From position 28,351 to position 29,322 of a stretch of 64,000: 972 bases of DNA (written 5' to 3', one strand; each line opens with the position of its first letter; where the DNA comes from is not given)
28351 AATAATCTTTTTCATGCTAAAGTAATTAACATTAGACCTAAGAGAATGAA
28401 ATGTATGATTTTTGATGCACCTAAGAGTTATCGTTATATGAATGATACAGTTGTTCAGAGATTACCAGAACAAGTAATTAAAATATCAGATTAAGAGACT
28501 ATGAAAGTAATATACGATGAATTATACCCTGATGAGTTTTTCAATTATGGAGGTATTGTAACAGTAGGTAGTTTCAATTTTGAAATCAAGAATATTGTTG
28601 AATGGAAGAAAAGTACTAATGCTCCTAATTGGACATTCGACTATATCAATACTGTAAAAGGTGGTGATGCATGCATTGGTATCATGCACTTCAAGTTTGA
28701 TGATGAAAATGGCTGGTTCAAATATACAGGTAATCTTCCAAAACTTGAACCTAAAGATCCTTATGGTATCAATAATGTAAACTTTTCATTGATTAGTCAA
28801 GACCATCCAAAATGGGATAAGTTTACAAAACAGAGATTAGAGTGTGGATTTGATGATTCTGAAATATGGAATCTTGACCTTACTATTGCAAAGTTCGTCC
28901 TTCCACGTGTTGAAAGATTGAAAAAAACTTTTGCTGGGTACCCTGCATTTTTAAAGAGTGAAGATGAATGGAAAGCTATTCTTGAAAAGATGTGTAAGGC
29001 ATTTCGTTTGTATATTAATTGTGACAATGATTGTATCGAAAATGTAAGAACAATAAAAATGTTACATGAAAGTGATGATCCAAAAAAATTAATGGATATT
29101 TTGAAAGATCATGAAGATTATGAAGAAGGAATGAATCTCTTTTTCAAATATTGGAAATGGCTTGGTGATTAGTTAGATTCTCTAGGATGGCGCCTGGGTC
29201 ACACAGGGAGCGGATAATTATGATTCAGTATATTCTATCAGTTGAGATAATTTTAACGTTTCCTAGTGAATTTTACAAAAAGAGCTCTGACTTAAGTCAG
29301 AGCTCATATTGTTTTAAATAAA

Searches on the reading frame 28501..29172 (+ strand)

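Call 53: search_protein_families(library=pfam, proteins=[window:28501-29172:+], max_evalue=0.01)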
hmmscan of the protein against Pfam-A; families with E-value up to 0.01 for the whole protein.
window:28501-29172:+ (223 aa): 0 families

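Call 54: search_protein_families(library=phrogs, proteins=[window:28501-29172:+], max_evalue=0.001)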
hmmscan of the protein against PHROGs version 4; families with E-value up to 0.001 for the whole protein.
window:28501-29172:+ (223 aa): 1 family
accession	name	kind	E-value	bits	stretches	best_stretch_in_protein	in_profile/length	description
phrog_11543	-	unknown function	1.9e-07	32.6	1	106-149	11-54/173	-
